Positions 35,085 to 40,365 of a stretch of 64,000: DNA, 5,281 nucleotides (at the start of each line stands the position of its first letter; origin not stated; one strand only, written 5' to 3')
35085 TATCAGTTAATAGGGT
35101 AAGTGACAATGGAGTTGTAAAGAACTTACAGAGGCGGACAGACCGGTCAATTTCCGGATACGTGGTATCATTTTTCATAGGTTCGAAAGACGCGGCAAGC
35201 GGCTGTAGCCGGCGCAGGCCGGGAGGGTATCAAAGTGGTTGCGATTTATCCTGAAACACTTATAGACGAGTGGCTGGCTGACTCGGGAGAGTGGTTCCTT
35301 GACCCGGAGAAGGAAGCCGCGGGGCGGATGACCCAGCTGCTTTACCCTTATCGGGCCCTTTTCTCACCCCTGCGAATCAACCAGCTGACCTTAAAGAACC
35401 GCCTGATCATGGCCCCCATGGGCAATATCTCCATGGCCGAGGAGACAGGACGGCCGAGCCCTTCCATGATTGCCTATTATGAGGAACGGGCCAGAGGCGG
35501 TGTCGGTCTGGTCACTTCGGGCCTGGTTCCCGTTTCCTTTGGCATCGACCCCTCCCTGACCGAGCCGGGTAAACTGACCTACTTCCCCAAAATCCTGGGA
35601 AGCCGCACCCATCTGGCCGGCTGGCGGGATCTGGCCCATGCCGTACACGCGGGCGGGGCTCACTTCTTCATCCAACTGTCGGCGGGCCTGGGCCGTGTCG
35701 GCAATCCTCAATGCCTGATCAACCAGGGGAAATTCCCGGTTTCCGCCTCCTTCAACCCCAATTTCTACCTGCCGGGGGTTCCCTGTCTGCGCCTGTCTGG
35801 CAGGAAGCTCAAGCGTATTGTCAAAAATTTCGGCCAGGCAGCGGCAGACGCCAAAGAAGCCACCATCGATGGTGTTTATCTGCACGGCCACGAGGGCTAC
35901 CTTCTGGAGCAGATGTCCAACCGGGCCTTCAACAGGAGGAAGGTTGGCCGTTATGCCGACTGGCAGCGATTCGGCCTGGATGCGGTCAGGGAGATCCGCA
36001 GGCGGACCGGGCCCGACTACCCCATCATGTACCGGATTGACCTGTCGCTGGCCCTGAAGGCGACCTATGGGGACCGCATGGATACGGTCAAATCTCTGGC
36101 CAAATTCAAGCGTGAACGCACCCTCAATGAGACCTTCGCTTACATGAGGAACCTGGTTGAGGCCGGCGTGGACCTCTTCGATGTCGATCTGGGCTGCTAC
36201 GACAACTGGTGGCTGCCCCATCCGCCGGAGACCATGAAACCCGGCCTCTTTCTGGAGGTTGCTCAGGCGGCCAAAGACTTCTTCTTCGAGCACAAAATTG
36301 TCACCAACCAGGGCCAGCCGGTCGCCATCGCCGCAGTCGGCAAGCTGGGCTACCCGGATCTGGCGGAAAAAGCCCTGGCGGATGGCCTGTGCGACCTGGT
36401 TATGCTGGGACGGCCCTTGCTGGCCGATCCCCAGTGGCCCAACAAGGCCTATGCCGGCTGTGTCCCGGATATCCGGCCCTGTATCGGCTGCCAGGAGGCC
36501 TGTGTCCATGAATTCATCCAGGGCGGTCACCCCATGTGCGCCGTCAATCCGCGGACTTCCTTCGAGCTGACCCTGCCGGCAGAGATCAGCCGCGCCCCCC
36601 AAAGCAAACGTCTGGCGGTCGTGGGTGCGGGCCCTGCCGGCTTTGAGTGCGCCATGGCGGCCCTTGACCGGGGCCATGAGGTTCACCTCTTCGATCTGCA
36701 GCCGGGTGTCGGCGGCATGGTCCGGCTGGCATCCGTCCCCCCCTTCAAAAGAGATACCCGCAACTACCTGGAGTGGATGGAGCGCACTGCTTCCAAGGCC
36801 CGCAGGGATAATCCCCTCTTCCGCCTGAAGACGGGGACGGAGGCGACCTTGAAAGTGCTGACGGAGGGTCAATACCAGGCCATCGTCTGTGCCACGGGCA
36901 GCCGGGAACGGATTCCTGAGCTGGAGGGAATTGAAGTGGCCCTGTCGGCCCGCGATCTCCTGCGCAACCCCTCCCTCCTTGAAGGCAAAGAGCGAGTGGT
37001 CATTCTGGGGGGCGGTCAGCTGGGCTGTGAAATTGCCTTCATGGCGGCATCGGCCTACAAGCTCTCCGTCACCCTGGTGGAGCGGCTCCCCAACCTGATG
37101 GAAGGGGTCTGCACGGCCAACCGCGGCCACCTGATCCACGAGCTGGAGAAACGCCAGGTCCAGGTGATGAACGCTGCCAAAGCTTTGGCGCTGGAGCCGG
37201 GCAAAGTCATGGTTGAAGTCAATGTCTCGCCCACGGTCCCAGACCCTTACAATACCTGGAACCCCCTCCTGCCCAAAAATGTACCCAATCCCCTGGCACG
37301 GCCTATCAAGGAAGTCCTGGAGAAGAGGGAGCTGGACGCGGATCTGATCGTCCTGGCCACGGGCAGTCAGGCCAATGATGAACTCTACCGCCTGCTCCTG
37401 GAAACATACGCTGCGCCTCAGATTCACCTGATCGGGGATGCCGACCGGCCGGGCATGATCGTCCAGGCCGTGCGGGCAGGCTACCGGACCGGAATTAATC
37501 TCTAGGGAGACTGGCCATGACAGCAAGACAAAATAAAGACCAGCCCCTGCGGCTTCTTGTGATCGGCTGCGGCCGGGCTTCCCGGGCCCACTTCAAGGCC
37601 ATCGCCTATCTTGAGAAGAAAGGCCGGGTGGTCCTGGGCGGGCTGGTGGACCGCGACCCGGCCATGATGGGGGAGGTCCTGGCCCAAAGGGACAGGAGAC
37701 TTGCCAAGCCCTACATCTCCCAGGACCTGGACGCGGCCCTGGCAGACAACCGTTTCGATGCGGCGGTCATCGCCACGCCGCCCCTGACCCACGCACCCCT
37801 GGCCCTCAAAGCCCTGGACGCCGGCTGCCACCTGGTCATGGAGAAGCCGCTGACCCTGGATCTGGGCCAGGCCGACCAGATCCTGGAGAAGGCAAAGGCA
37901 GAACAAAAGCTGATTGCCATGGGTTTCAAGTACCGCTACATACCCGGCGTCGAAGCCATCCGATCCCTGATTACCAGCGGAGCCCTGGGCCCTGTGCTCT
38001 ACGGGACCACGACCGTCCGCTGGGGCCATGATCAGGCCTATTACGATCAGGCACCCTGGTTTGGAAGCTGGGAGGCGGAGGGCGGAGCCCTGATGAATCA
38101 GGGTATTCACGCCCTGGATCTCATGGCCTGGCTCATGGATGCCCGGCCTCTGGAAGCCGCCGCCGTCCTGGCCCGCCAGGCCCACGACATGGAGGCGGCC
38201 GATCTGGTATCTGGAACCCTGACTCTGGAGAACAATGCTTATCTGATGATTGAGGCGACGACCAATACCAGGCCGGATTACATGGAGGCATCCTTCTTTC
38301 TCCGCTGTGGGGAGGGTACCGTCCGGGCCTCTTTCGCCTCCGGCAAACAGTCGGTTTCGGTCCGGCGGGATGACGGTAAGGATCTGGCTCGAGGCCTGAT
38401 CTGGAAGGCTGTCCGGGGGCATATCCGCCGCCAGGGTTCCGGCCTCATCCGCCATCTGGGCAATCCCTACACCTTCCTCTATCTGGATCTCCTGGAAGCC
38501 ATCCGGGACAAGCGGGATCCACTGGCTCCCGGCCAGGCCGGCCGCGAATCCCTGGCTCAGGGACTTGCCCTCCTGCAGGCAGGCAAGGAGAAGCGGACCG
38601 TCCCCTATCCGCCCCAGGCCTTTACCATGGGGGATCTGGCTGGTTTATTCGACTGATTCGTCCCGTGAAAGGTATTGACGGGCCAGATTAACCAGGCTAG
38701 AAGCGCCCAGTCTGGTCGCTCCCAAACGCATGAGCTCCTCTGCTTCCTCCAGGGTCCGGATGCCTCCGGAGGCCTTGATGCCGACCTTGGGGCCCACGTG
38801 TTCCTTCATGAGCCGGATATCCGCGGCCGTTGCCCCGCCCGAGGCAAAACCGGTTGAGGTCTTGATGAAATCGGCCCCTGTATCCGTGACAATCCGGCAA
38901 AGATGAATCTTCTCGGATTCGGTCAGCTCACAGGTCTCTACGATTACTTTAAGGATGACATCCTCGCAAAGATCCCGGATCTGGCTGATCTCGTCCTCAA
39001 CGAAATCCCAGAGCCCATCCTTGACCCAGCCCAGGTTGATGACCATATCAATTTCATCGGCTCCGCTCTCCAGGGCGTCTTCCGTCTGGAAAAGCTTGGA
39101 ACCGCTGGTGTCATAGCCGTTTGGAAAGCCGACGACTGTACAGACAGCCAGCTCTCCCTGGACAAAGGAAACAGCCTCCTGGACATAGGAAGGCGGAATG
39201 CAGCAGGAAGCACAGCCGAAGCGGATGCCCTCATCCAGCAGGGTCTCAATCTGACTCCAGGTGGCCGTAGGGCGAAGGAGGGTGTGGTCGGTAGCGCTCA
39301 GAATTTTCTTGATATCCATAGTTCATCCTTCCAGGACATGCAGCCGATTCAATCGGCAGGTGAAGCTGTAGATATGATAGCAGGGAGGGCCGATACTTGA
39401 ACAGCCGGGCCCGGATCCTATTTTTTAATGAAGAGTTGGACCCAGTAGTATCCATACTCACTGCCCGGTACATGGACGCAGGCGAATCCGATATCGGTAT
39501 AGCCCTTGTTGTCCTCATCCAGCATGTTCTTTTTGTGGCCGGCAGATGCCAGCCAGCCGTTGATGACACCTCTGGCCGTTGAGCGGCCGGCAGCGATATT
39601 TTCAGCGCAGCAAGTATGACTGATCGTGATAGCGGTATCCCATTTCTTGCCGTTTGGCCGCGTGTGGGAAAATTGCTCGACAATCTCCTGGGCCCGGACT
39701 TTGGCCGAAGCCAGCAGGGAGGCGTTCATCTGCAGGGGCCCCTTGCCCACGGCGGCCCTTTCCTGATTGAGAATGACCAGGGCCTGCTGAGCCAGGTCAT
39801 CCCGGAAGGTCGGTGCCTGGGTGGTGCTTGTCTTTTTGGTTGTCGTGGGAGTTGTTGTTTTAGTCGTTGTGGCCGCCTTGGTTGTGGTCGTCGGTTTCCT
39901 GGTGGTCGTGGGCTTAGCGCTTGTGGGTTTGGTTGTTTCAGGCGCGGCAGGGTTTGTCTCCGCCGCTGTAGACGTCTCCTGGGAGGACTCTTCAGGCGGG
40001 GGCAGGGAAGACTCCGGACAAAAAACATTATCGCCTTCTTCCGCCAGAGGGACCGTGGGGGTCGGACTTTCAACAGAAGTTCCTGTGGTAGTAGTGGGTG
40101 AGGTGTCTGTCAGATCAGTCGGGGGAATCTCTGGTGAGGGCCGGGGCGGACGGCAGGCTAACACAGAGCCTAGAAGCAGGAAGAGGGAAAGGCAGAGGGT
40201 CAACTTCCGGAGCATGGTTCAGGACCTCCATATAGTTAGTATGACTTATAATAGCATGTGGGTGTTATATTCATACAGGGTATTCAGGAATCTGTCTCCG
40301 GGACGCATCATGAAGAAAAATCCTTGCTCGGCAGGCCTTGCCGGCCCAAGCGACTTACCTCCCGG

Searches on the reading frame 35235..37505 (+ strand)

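Call 46: search_protein_families(library=pfam, proteins=[window:35235-37505:+], max_evalue=0.00001)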
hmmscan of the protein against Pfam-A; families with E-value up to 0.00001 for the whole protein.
window:35235-37505:+ (756 aa): 10 families
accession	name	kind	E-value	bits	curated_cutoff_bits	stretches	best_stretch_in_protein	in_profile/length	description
PF00724.26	Oxidored_FMN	-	9.5e-38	130.7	27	1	42-303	2-262/342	NADH:flavin oxidoreductase / NADH oxidase family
PF07992.20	Pyr_redox_2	-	7.5e-29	101.5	26.1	1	459-724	2-251/291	Pyridine nucleotide-disulphide oxidoreductase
PF00070.33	Pyr_redox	-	1.5e-12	48.3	22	1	587-658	1-71/82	Pyridine nucleotide-disulphide oxidoreductase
PF01266.30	DAO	-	9.7e-08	32.3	27.9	0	587-637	1-50/353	FAD dependent oxidoreductase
PF01134.28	GIDA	-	1.1e-07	31.7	22.1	0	461-487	3-29/391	Glucose inhibited division protein A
PF13450.12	NAD_binding_8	-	2.1e-07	31.5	21.9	0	462-500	1-39/68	NAD(P)-binding Rossmann-like domain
PF12831.13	FAD_oxidored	-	3.8e-07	30.2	27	0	461-510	3-52/416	FAD dependent oxidoreductase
PF03486.20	HI0933_like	-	1.9e-06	28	50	0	459-495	2-38/244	HI0933-like protein Rossmann domain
PF13434.12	Lys_Orn_oxgnase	-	7e-06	25.8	21.3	0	521-620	124-224/339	L-lysine 6-monooxygenase/L-ornithine 5-monooxygenase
PF02737.24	3HCDH_N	-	9.5e-06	26.1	22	0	588-651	2-64/180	3-hydroxyacyl-CoA dehydrogenase, NAD binding domain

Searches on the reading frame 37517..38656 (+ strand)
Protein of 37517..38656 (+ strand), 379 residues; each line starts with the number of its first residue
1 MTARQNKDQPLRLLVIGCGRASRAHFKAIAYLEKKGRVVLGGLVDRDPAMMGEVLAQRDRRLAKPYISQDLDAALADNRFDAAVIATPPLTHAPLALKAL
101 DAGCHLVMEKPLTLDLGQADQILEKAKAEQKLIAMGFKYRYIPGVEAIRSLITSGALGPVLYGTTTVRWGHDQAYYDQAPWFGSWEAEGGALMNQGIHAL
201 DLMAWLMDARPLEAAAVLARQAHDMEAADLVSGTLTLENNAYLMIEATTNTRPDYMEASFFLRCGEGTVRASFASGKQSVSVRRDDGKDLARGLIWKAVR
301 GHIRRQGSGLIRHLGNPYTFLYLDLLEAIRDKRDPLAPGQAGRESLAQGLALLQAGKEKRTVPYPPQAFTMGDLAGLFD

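Call 46: search_protein_families(library=pfam, proteins=[window:37517-38656:+], max_evalue=0.00001)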
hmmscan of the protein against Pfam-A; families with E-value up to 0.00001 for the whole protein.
window:37517-38656:+ (379 aa): 3 families
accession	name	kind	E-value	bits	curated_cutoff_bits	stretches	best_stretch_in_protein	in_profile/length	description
PF22725.1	GFO_IDH_MocA_C3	-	2.3e-23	82.9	27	1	146-269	2-123/124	GFO/IDH/MocA C-terminal domain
PF01408.29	GFO_IDH_MocA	-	1.6e-19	71.2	24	1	12-137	2-120/120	Oxidoreductase family, NAD-binding Rossmann fold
PF02894.22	GFO_IDH_MocA_C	-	1.3e-15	58.2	22.9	1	149-363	1-217/218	Oxidoreductase family, C-terminal alpha/beta domain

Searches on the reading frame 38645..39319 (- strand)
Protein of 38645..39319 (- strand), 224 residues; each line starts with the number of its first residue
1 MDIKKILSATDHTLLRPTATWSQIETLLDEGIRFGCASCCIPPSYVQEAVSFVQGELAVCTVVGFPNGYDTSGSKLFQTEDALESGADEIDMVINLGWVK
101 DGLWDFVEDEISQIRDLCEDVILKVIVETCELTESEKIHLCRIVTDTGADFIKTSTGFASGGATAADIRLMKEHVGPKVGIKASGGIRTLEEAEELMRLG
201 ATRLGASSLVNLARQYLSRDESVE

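Call 46: search_protein_families(library=pfam, proteins=[window:38645-39319:-], max_evalue=0.00001)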
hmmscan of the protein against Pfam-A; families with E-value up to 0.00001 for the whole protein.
window:38645-39319:- (224 aa): 1 family
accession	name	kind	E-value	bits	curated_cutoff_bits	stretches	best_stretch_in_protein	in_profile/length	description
PF01791.15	DeoC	-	1e-17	65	23.8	1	8-208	4-222/229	DeoC/LacD family aldolase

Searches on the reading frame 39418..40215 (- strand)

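Call 46: search_protein_families(library=pfam, proteins=[window:39418-40215:-], max_evalue=0.00001)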
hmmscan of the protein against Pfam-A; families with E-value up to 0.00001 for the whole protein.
window:39418-40215:- (265 aa): 1 family
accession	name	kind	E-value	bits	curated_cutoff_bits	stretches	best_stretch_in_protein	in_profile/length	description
PF00188.32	CAP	-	3.9e-15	57.2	21.1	1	149-262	4-117/117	Cysteine-rich secretory protein family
